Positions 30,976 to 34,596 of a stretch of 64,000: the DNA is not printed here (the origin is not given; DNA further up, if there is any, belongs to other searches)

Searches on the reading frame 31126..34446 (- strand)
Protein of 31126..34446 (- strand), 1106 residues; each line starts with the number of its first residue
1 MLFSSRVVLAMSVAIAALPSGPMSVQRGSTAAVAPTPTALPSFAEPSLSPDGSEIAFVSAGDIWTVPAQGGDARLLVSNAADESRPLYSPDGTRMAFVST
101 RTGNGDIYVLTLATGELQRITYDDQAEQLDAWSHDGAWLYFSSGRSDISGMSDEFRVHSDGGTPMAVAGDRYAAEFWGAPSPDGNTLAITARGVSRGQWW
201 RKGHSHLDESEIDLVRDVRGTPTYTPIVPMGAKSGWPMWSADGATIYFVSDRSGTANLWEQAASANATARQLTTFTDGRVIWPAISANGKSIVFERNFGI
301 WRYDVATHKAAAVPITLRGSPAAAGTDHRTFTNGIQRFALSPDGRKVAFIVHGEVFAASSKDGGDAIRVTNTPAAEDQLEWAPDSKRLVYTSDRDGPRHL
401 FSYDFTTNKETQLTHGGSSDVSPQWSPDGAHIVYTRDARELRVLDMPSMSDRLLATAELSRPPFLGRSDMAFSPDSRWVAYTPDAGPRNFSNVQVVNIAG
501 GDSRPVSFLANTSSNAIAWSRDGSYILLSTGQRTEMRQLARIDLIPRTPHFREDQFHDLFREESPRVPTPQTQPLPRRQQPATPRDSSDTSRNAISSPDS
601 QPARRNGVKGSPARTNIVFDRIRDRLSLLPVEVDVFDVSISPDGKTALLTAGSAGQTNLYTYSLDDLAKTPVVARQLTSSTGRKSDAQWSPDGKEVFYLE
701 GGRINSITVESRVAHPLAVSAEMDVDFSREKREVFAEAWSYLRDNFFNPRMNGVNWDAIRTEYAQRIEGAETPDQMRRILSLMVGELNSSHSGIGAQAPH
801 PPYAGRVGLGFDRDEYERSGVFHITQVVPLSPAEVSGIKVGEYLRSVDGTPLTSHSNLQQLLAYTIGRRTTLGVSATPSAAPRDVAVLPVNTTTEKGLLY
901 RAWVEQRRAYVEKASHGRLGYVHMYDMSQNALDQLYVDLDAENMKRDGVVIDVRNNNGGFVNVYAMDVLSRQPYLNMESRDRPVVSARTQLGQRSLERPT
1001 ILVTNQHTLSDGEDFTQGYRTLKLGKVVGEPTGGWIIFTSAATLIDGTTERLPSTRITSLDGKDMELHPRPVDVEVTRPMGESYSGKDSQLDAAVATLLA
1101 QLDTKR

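Call 57: search_protein_families(library=pfam, proteins=[window:31126-34446:-], max_evalue=0.001)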
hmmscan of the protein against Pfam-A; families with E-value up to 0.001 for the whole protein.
window:31126-34446:- (1106 aa): 13 families
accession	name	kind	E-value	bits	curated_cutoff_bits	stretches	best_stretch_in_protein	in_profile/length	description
PF07676.18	PD40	-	2.7e-48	161.4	20.9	3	74-109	2-38/38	WD40-like Beta Propeller Repeat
PF03572.23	Peptidase_S41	-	3.6e-19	69.4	24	1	918-1068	1-157/165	Peptidase family S41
PF00930.27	DPPIV_N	-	1.6e-18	67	22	0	399-437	24-62/354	Dipeptidyl peptidase IV (DPP IV) N-terminal region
PF14684.11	Tricorn_C1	-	4.8e-16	58.9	24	1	729-785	3-59/59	Tricorn protease C1 domain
PF25174.1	Beta-prop_THOC3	-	1.4e-13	50.9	305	1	370-450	43-121/272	THOC3 beta-propeller domain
PF17820.7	PDZ_6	-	1.1e-07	31.9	27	1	823-873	1-51/54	PDZ domain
PF10647.15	Gmad1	-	6.7e-07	29.8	20.5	0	294-407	72-195/251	Lipoprotein LpqB beta-propeller domain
PF02897.21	Peptidase_S9_N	-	8.8e-06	25.2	24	0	469-533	128-191/414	Prolyl oligopeptidase, N-terminal beta-propeller domain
PF00595.29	PDZ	-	1.1e-05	26.1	23.2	1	806-862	9-67/81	PDZ domain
PF23414.1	Beta-prop_EML_2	-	1.3e-05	25.2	90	0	332-450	39-157/266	Echinoderm microtubule-associated protein second beta-propeller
PF14583.12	Pectate_lyase22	-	4.3e-05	22.8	30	0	382-450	44-113/386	Oligogalacturonate lyase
PF14685.13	PDZ_Tricorn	-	0.00023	21.6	25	1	831-887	31-88/88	Tricorn protease PDZ domain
PF25460.1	Beta-prop_Aladin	-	0.00072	19.2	171.1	0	378-445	115-181/340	Aladin seven-bladed propeller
